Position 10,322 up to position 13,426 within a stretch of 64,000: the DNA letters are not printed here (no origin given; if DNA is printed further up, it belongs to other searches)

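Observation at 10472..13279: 935-aa beta-rich / coiled-coil / MoxR-like AAA+ protein with Walker A Thr-to-Asn, immediately downstream of pilB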

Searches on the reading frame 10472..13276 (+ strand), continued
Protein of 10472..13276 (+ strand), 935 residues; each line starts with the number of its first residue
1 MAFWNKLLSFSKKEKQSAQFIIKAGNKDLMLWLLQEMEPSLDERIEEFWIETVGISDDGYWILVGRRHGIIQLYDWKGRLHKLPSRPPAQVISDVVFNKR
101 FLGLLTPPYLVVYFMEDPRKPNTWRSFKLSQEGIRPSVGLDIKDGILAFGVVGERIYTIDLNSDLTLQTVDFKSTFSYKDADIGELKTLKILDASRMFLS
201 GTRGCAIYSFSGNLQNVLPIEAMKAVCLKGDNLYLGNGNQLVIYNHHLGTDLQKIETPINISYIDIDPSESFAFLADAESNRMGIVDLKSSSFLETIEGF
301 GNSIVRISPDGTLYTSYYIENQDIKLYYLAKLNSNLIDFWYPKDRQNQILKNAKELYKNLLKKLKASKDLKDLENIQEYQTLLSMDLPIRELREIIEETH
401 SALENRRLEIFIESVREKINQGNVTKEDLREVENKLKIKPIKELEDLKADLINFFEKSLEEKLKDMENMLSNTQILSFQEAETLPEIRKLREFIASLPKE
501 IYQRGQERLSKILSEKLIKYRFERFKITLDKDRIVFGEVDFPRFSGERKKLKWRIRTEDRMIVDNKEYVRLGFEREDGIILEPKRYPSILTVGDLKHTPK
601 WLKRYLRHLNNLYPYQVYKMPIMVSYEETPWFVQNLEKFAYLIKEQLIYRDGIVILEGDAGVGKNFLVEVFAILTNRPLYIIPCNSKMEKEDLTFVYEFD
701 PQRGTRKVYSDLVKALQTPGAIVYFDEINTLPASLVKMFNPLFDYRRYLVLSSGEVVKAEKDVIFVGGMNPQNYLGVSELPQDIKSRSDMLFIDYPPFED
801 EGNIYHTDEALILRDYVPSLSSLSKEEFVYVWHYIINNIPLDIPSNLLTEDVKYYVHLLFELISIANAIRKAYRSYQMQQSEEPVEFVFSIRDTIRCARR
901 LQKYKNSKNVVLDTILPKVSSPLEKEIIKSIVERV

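Call 35: predict_structure(alignment_id=A2)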
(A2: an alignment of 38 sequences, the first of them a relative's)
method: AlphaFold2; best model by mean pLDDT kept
length: 935 residues; sequences in the alignment: 38
mean_pLDDT: 85.8   pTM: 0.59
mean pLDDT of the five models: 85.8, 85.7, 83.7, 82.6, 82.4
residues with pLDDT >= 90: 378; 70-90: 500; 50-70: 33; < 50: 24
segments of 3 or more residues with pLDDT < 50: 1-17, 774-778
pLDDT, mean of each block of 10 residues (from residue 1): 40 44 85 78 80 91 88 89 77 90 91 87 84 82 92 89 60 86 93 93 94 92 93 94 89 89 92 91 92 90 89 89 84 87 85 91 86 84 84 87 89 90 88 85 91 92 89 81 88 90 89 88 91 93 87 80 82 80 80 80 87 80 87 95 92 81 85 94 86 79 75 90 89 77 83 82 88 50 72 84 83 94 93 90 88 96 94 85 88 94 94 92 94 94
secondary structure, 60 per line:
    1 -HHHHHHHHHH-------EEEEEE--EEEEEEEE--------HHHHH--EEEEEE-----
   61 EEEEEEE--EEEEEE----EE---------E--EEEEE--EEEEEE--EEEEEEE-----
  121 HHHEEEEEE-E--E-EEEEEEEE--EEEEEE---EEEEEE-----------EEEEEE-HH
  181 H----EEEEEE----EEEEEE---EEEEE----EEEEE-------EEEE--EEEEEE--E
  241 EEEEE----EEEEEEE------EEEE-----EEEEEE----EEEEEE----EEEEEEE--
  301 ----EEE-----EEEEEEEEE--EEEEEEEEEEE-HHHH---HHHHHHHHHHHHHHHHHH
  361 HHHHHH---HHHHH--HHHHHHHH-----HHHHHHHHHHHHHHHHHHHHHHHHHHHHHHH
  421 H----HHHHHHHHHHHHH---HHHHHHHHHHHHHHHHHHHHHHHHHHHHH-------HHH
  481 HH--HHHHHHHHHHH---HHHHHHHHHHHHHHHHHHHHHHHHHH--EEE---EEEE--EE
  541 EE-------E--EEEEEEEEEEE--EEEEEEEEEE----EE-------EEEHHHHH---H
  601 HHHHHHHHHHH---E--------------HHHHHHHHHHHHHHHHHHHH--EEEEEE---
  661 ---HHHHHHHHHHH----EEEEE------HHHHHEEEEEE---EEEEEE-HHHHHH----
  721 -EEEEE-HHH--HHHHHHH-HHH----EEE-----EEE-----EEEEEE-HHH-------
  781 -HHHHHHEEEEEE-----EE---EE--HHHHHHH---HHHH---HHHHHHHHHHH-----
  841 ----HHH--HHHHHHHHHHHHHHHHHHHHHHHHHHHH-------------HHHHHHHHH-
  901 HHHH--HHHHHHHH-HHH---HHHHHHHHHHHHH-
elements in order (helices of 4 or more, strands of 3 or more residues): H2-11 E19-24 E27-34 H43-47 E50-55 E61-67 E70-75 E94-98 E101-106 E109-115 E124-129 E136-143 E146-151 E155-160 E172-177 E186-191 E196-201 E205-209 E214-218 E226-229 E232-237 E240-245 E250-256 E263-266 E272-277 E282-287 E292-298 E305-307 E313-321 E324-334 H336-339 H343-366 H370-374 H377-384 H390-421 H426-438 H442-470 H478-482 H485-495 H499-524 E527-529 E533-536 E539-542 E553-563 E566-575 E589-591 H592-596 H600-611 H630-649 E652-657 H664-674 E679-683 H690-694 E695-700 E704-709 H711-716 E722-726 H733-739 E748-750 E756-758 E764-769 H782-787 E788-793 H808-814 H818-821 H825-835 H850-877 H891-899 H901-904 H907-914 H922-934

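Call 39: fold_search(model_id=the predicted structure, library=pdb)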
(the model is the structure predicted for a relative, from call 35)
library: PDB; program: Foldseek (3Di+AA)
matches with E <= 10: 1940; with E <= 0.001: 1727
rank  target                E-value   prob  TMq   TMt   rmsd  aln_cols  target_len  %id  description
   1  6l1q_A                1.5e-13  1.00  0.24  0.75   4.7       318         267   20  Crystal structure of AfCbbQ2, a MoxR AAA+-ATPase and CbbQO-type Rubisco activase from Acidithiobacillus ferrooxidans (released 2019-12-18)
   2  9qh4_C                5.8e-13  1.00  0.23  0.74   5.0       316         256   18  NorQ hexamer from Paracoccus denitrificans (released 2026-03-25)
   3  9qh4_A                9.0e-13  1.00  0.23  0.75   4.9       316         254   19  NorQ hexamer from Paracoccus denitrificans (released 2026-03-25)
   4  9qh9_C                1.1e-12  1.00  0.23  0.72   5.3       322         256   18  NorQ in complex with NorD VWA domain steep staircase subset 2 from Paracoccus denitrificans (released 2026-03-25)
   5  9qh6_B                3.0e-12  1.00  0.23  0.72   5.9       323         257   19  NorQ in complex with NorD VWA domain from Paracoccus denitrificans (released 2026-03-25)
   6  9qhd_A                3.3e-12  1.00  0.23  0.75   4.9       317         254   20  NorQD complex state 1 from Jhaorihella thermophila (released 2026-03-25)
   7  9qh4_F                3.4e-12  1.00  0.23  0.75   4.8       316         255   19  NorQ hexamer from Paracoccus denitrificans (released 2026-03-25)
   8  9qh8_A                5.0e-12  1.00  0.22  0.72   4.5       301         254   18  reduced NorQ-NorD VWA domain complex from Paracoccus denitrificans (released 2026-03-25)
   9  9qh8_C                5.6e-12  1.00  0.23  0.74   5.0       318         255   19  reduced NorQ-NorD VWA domain complex from Paracoccus denitrificans (released 2026-03-25)
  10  9qh7_E                6.7e-12  1.00  0.22  0.73   5.3       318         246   18  NorQ in complex with NorD VWA domain steep staircase subset 1 from Paracoccus denitrificans (released 2026-03-25)
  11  9n6v_LT               8.6e-12  1.00  0.24  0.26  12.0       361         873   14  SSU processome maturation and disassembly, State A (released 2025-11-05)
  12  8f5o_C                8.6e-12  1.00  0.19  0.16  28.4       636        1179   11  Structure of Leishmania tarentolae IFT-A (state 1) (released 2022-12-21)
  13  8fh3_B                9.0e-12  1.00  0.19  0.16  25.2       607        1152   12  Human IFT-A complex structures provide molecular insights into ciliary transport (released 2023-02-22)
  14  9qhd_C                9.4e-12  1.00  0.23  0.73   5.8       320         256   18  NorQD complex state 1 from Jhaorihella thermophila (released 2026-03-25)
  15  9qhd_B                1.7e-11  1.00  0.23  0.72   5.2       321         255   20  NorQD complex state 1 from Jhaorihella thermophila (released 2026-03-25)
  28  5c3c_B                3.6e-11  1.00  0.22  0.77   5.0       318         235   21  Structural characterization of a newly identified component of alpha-carboxysomes: The AAA+ domain Protein cso-CbbQ (released 2015-11-18)
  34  5c3c_A                5.5e-11  1.00  0.21  0.75   5.5       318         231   21  Structural characterization of a newly identified component of alpha-carboxysomes: The AAA+ domain Protein cso-CbbQ (released 2015-11-18)
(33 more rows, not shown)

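Call 52: search_protein_representatives(alignment_id=A2)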
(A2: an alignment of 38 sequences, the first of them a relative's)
Query: 38 sequences, 936 profile positions. Proteins with E-value up to 0.001 (for the whole library): 2404; up to 1e-10: 459; up to 1e-30: 137. The best 150 are listed.
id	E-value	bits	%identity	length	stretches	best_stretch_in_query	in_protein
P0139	0.0e+00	1458.7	-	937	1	1-935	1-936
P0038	0.0e+00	1147.2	-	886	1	37-935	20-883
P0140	0.0e+00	1073.6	-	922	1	3-934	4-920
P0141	2.8e-267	905.9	-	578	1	295-849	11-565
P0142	1.6e-126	440.0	-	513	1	109-596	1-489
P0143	3.3e-108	379.4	-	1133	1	459-935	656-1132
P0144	2.6e-106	373.1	-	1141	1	364-935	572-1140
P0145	2.5e-105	369.9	-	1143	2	433-935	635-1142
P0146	7.2e-105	368.3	-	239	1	690-870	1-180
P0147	2.4e-102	360.0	-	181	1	622-777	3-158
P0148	3.5e-102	359.5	-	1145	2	404-934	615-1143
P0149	1.6e-101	357.3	-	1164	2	429-935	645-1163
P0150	8.6e-93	328.4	-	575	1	526-934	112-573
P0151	3.2e-92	326.5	-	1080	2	640-935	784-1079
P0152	9.2e-92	325.0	-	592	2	601-935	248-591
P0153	3.8e-91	322.9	-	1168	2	355-935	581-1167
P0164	3.5e-84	299.9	-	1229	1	463-933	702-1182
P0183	1.2e-75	271.6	-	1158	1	629-935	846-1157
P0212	1.2e-49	185.6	-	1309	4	651-847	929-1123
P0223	1.0e-44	169.3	-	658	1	652-902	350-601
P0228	1.2e-43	165.7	-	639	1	620-913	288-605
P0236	1.4e-39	152.2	-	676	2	610-802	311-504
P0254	1.4e-34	135.7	-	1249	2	636-907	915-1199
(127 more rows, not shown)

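Call 54: list_cluster_members(proteins=[P0143, P0144, P0153, P0164, P0183, P0212, P0254, P0223, P0236, P0228])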
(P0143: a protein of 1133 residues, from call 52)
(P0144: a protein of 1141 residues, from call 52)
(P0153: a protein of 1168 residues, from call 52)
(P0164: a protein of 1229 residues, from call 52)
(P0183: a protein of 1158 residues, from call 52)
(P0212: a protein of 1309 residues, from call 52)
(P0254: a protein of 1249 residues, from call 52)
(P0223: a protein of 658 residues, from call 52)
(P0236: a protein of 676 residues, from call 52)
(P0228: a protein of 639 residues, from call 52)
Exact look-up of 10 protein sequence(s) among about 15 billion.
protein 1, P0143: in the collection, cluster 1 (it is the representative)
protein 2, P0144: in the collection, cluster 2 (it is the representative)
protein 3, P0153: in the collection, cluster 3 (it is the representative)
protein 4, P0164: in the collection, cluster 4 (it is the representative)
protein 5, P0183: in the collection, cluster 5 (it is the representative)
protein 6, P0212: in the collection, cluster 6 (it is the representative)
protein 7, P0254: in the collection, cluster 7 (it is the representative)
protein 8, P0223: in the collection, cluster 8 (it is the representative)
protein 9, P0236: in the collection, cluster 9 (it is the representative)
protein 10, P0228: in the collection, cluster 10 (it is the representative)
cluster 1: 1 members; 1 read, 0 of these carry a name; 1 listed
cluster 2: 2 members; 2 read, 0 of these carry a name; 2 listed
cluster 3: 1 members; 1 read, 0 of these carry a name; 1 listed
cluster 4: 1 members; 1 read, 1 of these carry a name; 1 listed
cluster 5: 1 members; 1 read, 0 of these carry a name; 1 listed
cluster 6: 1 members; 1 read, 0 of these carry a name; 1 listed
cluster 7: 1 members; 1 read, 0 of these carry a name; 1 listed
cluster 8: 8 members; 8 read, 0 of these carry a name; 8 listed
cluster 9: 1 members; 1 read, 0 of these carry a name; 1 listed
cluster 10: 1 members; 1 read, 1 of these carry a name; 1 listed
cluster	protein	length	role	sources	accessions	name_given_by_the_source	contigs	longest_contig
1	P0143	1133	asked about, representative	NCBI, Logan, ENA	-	-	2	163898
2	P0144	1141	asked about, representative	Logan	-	-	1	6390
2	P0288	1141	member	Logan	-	-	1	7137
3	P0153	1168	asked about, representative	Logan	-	-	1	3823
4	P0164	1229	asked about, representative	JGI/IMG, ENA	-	hypothetical protein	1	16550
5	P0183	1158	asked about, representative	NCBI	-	-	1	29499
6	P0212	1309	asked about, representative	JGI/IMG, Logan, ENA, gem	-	-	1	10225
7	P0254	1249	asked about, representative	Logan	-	-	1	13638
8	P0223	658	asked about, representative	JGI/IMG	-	-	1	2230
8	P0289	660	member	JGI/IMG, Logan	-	-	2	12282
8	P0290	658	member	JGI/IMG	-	-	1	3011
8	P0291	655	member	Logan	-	-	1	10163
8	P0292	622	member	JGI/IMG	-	-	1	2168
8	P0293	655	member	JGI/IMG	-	-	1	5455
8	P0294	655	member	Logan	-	-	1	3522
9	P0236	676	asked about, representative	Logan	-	-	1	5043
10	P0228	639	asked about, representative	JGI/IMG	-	hypothetical protein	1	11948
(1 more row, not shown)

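Call 56: search_protein_families(library=pfam, proteins=[P0143, P0144, P0153, P0183, P0212, P0254, P0223, P0236, P0228], max_evalue=0.01)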
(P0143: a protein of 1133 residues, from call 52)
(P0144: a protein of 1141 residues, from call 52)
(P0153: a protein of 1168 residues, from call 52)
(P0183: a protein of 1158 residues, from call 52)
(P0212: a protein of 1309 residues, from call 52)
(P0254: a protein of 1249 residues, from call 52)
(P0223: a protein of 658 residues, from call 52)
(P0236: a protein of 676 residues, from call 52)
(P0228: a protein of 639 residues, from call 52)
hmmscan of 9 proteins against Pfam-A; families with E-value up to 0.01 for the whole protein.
P0143 (1133 aa): 4 families
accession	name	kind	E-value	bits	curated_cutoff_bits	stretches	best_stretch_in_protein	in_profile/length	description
PF07728.20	AAA_5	-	2e-23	83.4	22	1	853-986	2-138/139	AAA domain (dynein-related subfamily)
PF13401.12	AAA_22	-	4.6e-06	27.4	27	1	849-966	4-122/130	AAA domain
PF00158.32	Sigma54_activat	-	0.00031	20.9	20.2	1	842-958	15-133/168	Sigma-54 interaction domain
PF07724.20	AAA_2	-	0.0052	17.3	27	0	854-963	7-119/166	AAA domain (Cdc48 subfamily)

P0144 (1141 aa): 4 families
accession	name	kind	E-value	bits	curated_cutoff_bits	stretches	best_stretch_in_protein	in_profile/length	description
PF07728.20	AAA_5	-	1.2e-24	87.3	22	1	861-994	2-138/139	AAA domain (dynein-related subfamily)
PF13401.12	AAA_22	-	2.3e-06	28.4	27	1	856-951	3-106/130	AAA domain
PF00158.32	Sigma54_activat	-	4.7e-05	23.6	20.2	1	844-971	9-138/168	Sigma-54 interaction domain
PF07724.20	AAA_2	-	0.001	19.6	27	0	862-975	7-123/166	AAA domain (Cdc48 subfamily)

P0153 (1168 aa): 3 families
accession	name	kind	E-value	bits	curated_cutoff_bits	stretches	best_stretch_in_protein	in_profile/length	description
PF07728.20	AAA_5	-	1.6e-19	70.7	22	1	882-1017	2-138/139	AAA domain (dynein-related subfamily)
PF13401.12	AAA_22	-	6.7e-05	23.6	27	1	877-975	3-109/130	AAA domain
PF00158.32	Sigma54_activat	-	0.00025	21.2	20.2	1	862-1003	6-147/168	Sigma-54 interaction domain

P0183 (1158 aa): 2 families
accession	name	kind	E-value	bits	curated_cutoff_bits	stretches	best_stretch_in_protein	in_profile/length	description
PF07728.20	AAA_5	-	1.3e-16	61.3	22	1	873-996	2-126/139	AAA domain (dynein-related subfamily)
PF13401.12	AAA_22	-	0.0061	17.3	27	0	869-912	4-50/130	AAA domain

P0212 (1309 aa): 3 families
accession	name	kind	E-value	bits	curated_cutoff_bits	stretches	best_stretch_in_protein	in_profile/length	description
PF07728.20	AAA_5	-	3.6e-15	56.6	22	1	934-1055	2-128/139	AAA domain (dynein-related subfamily)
PF14532.12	Sigma54_activ_2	-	0.0019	18.9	25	1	934-1026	24-98/138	Sigma-54 interaction domain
PF00004.35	AAA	-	0.0093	16.9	21.2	0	934-1029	1-97/131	ATPase family associated with various cellular activities (AAA)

P0254 (1249 aa): 1 family
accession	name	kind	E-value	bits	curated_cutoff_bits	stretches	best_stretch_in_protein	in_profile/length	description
PF07728.20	AAA_5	-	4e-13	50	22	1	937-1073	4-139/139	AAA domain (dynein-related subfamily)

P0223 (658 aa): 2 families
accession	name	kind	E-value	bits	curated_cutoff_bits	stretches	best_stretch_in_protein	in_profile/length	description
PF07728.20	AAA_5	-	1.1e-15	58.3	22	1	355-485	3-138/139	AAA domain (dynein-related subfamily)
PF13401.12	AAA_22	-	0.0074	17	27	0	350-443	4-109/130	AAA domain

P0236 (676 aa): 3 families
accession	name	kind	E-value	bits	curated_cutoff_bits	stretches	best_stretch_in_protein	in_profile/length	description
PF07728.20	AAA_5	-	4.8e-15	56.2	22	1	360-489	4-138/139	AAA domain (dynein-related subfamily)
PF13401.12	AAA_22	-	3.1e-06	28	27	1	353-447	3-109/130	AAA domain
PF00004.35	AAA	-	0.00026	21.9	21.2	1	360-436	3-71/131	ATPase family associated with various cellular activities (AAA)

P0228 (639 aa): 6 families
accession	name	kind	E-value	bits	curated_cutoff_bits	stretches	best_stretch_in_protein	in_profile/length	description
PF07728.20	AAA_5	-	2.2e-16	60.6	22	1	325-456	3-138/139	AAA domain (dynein-related subfamily)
PF00004.35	AAA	-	3.9e-05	24.5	21.2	1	325-403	2-71/131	ATPase family associated with various cellular activities (AAA)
PF13401.12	AAA_22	-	8.1e-05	23.4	27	1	319-409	3-104/130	AAA domain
PF07724.20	AAA_2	-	0.0026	18.3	27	1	386-439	72-124/166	AAA domain (Cdc48 subfamily)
PF00158.32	Sigma54_activat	-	0.004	17.3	20.2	1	306-412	8-117/168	Sigma-54 interaction domain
PF07726.17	AAA_3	-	0.0064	16.8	27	0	326-455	4-127/131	ATPase family associated with various cellular activities (AAA)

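Call 57: find_homologous_proteins(query=P0143, max_evalue=1e-10)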
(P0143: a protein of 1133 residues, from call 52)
Query P0143 (1133 aa): 2 proteins with E <= 1e-10 among 8000 candidates.
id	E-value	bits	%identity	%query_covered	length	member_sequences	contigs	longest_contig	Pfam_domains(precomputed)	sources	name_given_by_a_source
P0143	0.0e+0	2554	100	100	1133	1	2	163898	PF13401.13,PF07728.21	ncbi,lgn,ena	-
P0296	0.0e+0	1839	72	100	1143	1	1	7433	PF07728.21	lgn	-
